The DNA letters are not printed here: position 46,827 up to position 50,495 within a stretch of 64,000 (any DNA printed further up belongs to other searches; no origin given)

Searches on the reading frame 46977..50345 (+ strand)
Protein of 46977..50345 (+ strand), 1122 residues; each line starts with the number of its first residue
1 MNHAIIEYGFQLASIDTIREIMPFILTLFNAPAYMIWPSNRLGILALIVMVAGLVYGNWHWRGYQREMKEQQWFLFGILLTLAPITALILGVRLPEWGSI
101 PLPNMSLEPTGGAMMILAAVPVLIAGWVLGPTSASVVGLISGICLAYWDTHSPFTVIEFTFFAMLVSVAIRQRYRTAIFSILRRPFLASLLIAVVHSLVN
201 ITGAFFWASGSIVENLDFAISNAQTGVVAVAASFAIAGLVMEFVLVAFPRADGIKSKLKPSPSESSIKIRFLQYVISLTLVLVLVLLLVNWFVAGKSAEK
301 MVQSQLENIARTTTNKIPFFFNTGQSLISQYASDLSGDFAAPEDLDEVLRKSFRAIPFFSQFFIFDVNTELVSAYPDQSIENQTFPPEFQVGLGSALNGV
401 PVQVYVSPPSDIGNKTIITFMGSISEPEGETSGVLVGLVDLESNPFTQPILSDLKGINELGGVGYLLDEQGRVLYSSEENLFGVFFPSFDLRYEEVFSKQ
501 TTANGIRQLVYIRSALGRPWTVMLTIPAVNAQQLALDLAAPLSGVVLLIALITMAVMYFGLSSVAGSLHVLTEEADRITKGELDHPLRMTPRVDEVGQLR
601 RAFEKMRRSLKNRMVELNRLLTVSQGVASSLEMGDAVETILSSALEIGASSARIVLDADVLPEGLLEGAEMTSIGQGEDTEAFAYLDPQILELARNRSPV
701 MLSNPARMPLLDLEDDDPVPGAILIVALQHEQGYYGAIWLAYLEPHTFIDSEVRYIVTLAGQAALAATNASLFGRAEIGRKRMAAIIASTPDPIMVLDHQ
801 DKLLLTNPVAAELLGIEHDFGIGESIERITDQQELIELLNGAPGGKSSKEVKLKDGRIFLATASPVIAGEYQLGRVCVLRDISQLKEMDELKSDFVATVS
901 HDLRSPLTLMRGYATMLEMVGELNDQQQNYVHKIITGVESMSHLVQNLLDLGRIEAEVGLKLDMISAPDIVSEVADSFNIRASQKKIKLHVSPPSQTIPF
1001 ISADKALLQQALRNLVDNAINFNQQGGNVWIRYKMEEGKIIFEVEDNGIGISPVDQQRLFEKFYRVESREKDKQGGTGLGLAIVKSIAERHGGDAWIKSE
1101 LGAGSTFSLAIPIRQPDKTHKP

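Call 6: search_protein_families(library=pfam, proteins=[window:46977-50345:+], max_evalue=0.01)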
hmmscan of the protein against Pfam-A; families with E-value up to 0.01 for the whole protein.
window:46977-50345:+ (1122 aa): 14 families
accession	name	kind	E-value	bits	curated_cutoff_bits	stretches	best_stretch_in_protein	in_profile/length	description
PF02518.31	HATPase_c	-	3.3e-32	111.7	26.4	1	1004-1114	2-110/111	Histidine kinase-, DNA gyrase B-, and HSP90-like ATPase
PF00512.31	HisKA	-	2.4e-19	69.6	26.9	1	892-957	2-66/66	His Kinase A (phospho-acceptor) domain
PF02743.24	dCache_1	-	1.1e-09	38.6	45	1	302-522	7-237/240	Cache domain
PF00672.30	HAMP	-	3.6e-09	37.3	25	1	564-611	6-52/53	HAMP domain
PF00989.32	PAS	-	1.3e-08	35.3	22.6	1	782-882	2-113/113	PAS fold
PF13185.12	GAF_2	-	3.2e-07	31.1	28.6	1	632-766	3-134/136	GAF domain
PF13188.13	PAS_8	-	7.5e-05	22.9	21.8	1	782-830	2-47/65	PAS domain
PF13426.13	PAS_9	-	0.00062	20.4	27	1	791-884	1-103/103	PAS domain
PF13581.12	HATPase_c_2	-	0.0019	18.7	27.4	1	1010-1090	34-111/127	Histidine kinase-like ATPase domain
PF13589.12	HATPase_c_3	-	0.0023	18.4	25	1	1009-1081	4-77/137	Histidine kinase-, DNA gyrase B-, and HSP90-like ATPase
PF14501.12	HATPase_c_5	-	0.0027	18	22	1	1010-1100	8-91/102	GHKL domain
PF08448.16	PAS_4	-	0.0032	18.1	23.1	0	789-886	3-109/110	PAS fold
PF07694.17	5TM-5TMR_LYT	-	0.0043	17.1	24.6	1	75-198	27-128/169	5TMR of 5TMR-LYT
PF13492.12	GAF_3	-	0.0058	17.5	27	0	720-767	80-127/129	GAF domain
